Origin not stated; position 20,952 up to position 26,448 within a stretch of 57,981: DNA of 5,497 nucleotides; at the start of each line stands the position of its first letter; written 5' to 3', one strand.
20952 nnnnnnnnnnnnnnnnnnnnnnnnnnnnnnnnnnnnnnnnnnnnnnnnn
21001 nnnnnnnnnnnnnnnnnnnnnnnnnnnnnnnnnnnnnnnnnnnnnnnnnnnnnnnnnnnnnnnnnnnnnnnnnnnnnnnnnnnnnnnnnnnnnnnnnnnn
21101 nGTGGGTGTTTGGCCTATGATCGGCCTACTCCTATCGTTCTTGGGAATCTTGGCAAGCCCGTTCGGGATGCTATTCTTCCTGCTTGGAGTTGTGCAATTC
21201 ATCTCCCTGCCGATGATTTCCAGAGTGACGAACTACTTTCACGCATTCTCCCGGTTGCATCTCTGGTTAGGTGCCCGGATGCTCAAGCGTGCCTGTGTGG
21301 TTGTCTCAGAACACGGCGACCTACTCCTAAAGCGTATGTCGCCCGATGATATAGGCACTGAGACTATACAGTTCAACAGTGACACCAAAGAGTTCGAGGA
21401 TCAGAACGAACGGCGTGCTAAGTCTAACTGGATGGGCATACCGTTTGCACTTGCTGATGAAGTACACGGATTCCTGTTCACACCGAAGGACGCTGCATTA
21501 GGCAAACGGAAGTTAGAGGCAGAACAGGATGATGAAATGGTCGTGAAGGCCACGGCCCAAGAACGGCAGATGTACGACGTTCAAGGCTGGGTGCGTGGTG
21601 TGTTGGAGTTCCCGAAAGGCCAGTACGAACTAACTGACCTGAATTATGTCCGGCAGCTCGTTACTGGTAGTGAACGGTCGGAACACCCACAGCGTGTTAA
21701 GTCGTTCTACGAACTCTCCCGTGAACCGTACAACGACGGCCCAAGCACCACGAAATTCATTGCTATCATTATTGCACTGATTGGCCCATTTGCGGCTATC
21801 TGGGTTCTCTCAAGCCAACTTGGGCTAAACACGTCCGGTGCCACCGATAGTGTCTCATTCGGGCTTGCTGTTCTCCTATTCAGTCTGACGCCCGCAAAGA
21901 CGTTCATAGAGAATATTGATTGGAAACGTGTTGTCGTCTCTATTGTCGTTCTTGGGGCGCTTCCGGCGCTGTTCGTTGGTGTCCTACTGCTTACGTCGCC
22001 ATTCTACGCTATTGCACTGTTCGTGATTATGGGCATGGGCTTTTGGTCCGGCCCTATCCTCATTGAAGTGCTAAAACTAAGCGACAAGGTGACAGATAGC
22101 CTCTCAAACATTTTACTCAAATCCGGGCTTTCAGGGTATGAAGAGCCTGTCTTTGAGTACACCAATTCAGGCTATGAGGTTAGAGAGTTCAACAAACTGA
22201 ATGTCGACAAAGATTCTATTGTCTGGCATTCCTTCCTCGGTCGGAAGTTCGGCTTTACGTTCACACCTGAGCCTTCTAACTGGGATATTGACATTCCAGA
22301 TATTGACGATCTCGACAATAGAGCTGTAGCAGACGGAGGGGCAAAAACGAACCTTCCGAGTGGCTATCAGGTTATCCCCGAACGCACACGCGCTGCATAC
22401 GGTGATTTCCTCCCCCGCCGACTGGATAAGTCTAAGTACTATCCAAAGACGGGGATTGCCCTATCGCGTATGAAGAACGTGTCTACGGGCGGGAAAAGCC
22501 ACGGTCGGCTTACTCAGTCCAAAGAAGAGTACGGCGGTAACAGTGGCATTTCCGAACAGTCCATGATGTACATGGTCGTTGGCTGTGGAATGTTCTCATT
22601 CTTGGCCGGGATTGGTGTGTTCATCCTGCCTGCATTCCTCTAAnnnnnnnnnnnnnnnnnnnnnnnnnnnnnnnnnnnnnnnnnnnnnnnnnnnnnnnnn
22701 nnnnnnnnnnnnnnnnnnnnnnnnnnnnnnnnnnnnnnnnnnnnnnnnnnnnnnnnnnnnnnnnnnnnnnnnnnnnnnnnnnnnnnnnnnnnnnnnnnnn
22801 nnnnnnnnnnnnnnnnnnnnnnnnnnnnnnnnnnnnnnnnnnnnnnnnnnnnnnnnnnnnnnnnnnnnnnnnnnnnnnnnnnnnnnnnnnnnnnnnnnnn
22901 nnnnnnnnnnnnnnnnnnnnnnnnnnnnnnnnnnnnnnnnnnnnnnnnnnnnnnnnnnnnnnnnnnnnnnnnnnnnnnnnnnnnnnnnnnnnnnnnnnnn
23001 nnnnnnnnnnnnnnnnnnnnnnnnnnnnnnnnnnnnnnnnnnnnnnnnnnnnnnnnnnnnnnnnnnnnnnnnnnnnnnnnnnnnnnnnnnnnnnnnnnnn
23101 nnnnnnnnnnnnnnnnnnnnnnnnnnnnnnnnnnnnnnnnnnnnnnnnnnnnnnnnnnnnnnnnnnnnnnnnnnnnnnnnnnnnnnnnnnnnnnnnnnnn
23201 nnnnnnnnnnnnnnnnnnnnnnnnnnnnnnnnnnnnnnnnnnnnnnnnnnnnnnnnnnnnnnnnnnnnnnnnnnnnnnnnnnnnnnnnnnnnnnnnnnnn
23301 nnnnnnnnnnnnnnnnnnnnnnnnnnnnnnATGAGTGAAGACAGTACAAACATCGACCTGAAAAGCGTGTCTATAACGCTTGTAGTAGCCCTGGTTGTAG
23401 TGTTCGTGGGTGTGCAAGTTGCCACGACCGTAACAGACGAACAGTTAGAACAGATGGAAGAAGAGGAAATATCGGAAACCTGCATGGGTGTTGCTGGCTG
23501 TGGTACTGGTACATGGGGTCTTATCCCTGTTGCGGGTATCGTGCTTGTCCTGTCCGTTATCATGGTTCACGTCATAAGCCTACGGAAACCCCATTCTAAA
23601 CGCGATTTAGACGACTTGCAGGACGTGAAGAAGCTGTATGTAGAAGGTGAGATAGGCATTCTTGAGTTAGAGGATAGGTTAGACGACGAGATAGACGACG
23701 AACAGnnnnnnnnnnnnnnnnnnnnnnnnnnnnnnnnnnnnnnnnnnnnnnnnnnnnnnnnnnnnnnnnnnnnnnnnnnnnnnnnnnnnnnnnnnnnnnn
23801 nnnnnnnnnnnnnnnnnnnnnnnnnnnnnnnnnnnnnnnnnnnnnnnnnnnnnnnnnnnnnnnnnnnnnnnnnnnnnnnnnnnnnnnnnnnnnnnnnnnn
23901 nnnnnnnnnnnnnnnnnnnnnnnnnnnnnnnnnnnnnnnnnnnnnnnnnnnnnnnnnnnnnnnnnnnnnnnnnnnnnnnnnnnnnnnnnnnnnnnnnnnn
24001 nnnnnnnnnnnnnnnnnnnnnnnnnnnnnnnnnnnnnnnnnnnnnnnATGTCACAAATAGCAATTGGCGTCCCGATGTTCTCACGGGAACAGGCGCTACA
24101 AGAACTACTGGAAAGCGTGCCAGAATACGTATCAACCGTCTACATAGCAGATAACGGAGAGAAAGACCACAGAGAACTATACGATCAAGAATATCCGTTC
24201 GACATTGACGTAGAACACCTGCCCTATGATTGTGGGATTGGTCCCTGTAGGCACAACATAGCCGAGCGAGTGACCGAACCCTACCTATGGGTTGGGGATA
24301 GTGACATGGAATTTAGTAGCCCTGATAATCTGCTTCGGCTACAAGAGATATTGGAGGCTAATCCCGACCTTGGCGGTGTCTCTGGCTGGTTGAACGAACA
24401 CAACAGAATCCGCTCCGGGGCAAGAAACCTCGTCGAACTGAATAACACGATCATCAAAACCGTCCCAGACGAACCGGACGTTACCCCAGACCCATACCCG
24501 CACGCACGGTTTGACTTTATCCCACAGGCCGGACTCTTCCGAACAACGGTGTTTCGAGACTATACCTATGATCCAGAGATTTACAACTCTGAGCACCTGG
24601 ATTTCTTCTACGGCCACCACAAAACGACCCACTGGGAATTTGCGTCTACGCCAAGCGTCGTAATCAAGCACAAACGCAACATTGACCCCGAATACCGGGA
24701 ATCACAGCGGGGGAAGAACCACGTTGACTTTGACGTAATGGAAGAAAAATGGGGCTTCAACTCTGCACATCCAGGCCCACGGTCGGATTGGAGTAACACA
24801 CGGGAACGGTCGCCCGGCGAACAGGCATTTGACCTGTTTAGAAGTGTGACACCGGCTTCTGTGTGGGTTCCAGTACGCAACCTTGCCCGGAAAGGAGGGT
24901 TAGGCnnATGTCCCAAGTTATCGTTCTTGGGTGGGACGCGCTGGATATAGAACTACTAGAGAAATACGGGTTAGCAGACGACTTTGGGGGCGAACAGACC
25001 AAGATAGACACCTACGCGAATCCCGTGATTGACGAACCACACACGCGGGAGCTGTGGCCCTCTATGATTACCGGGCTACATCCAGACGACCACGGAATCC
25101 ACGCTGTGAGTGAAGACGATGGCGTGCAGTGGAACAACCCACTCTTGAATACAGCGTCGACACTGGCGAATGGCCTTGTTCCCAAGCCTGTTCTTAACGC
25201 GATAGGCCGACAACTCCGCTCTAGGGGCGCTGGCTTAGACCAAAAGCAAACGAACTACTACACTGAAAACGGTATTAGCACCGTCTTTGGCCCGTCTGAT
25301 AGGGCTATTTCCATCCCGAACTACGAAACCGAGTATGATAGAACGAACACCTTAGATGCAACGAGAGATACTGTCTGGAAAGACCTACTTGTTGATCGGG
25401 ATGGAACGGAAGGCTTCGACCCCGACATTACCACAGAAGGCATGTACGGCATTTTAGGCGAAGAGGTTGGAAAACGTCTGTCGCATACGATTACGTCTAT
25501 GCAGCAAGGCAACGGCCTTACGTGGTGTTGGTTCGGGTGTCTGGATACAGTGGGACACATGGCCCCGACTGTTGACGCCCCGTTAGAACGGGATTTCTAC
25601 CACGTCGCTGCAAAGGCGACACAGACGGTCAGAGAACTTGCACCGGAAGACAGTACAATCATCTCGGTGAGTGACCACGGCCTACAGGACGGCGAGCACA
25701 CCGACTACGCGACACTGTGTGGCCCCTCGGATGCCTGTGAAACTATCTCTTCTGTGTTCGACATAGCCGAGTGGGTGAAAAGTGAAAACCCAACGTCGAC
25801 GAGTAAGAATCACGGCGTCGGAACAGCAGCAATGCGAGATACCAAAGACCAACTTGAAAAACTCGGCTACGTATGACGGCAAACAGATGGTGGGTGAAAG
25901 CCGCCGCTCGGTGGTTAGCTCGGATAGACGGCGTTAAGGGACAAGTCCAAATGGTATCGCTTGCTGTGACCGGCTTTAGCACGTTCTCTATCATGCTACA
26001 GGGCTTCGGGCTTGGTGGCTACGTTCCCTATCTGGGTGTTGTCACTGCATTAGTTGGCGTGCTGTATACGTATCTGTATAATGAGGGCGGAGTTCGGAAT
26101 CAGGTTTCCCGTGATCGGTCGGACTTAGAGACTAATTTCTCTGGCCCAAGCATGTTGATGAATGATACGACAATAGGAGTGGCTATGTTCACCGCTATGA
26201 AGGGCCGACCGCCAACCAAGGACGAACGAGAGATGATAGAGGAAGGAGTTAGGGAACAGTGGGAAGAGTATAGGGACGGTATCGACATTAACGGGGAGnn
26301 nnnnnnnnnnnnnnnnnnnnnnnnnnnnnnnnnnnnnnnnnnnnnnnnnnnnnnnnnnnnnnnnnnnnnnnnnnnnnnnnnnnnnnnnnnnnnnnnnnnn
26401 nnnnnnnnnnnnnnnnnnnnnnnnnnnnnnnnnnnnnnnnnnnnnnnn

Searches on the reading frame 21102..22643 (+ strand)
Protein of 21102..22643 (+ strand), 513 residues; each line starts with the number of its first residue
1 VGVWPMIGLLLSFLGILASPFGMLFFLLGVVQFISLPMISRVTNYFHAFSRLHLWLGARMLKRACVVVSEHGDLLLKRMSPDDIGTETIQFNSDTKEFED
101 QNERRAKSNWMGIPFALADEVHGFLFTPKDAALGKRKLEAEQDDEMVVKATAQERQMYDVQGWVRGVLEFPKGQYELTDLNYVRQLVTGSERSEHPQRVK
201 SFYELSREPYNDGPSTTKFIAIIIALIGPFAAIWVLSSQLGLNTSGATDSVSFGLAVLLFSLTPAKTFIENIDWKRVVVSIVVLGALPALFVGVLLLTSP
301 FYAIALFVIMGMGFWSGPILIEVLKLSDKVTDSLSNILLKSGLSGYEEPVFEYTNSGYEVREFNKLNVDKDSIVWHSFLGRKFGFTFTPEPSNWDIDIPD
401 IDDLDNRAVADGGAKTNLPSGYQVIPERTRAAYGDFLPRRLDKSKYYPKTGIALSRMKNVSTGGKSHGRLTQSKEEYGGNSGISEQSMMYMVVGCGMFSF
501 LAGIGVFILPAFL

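Call 15: search_protein_families(library=pfam, proteins=[window:21102-22643:+], max_evalue=0.01)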
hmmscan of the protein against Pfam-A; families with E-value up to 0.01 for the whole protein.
window:21102-22643:+ (513 aa): 0 families

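Call 16: search_protein_families(library=phrogs, proteins=[window:21102-22643:+], max_evalue=0.01)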
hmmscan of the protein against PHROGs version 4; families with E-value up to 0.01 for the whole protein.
window:21102-22643:+ (513 aa): 0 families

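Call 34: search_dna_similar(query=window:21102-22643:+, collection=phages, mode=protein, max_evalue=0.001, max_rows=10)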
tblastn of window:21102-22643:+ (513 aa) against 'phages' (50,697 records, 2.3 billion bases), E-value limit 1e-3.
No match.

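Call 75: search_solved_structures(query=window:21117-22640:+, max_evalue=1)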
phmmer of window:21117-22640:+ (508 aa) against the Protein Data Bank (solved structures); distinct sequences matched with E-value up to 1: 2.
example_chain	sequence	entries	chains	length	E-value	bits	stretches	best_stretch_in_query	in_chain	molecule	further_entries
4y6c_A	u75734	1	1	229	0.013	17.7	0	180-208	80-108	ANSERINA PUTATIVE KINESIN LIGHT chain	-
4y6w_A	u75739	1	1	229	0.026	16.8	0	181-208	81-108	NaB(AB)3ACb - light chain TPR-like repeats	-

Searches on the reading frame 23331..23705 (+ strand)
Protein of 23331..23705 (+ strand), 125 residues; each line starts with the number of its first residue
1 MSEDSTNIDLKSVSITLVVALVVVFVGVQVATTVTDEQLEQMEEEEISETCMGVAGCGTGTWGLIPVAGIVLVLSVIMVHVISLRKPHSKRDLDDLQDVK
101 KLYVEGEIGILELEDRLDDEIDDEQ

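Call 91: search_protein_families(library=pfam, proteins=[window:23331-23705:+], max_evalue=0.5)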
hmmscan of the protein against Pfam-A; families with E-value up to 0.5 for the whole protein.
window:23331-23705:+ (125 aa): 4 families
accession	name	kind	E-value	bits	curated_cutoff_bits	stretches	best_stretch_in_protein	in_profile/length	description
PF23923.1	DUF7262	-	0.033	15.1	27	0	12-42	13-43/132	Family of unknown function (DUF7262)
PF14575.11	EphA2_TM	-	0.044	14.9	28.9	0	67-100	6-39/74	Ephrin type-A receptor 2 transmembrane domain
PF15013.11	CCSMST1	-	0.052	14.1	26.1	0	11-49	31-69/74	CCSMST1 family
PF15820.10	ECSCR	-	0.16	12.3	27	1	47-88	15-51/104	Endothelial cell-specific chemotaxis regulator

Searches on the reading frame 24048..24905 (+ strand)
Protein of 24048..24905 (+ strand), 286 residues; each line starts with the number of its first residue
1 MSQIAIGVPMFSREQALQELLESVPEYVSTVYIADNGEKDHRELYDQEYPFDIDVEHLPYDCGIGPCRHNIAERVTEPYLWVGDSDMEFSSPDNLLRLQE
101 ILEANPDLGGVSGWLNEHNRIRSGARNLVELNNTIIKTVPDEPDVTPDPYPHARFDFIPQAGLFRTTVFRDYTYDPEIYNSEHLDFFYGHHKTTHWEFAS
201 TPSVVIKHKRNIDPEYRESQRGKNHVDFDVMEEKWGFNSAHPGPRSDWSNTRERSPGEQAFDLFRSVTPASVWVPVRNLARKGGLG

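Call 91: search_protein_families(library=pfam, proteins=[window:24048-24905:+], max_evalue=0.5)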
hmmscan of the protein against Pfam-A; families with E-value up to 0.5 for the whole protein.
window:24048-24905:+ (286 aa): 1 family
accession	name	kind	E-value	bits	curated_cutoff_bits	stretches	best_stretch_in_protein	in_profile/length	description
PF00535.33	Glycos_transf_2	-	4.8e-07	30.3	23.3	1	6-107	2-108/168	Glycosyl transferase family 2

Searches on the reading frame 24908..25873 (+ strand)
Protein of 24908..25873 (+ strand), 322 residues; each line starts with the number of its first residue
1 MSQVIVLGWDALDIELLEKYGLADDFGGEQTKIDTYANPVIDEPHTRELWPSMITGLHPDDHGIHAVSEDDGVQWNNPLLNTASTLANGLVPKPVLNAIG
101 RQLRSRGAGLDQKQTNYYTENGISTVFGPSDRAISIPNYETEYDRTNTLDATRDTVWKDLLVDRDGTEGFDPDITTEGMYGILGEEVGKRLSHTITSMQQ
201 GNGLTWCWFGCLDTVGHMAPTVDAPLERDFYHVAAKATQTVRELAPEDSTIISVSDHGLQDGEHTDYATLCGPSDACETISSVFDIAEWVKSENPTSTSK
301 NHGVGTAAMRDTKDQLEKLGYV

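Call 91: search_protein_families(library=pfam, proteins=[window:24908-25873:+], max_evalue=0.5)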
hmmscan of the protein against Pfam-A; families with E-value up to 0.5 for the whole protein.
window:24908-25873:+ (322 aa): 2 families
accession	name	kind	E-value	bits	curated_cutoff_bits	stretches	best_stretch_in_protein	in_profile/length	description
PF01663.27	Phosphodiest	-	5.3e-08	33.3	23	1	50-264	48-228/342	Type I phosphodiesterase / nucleotide pyrophosphatase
PF24703.2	DUF7666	-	0.18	12.7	27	1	169-236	6-64/95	Domain of unknown function (DUF7666)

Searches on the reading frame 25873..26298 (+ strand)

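Call 91: search_protein_families(library=pfam, proteins=[window:25873-26298:+], max_evalue=0.5)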
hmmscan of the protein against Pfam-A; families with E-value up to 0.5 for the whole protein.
window:25873-26298:+ (142 aa): 1 family
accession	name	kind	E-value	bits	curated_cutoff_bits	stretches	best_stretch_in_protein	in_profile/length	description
PF04893.22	Yip1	-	0.08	13.2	28.6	1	10-67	78-138/173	Yip1 domain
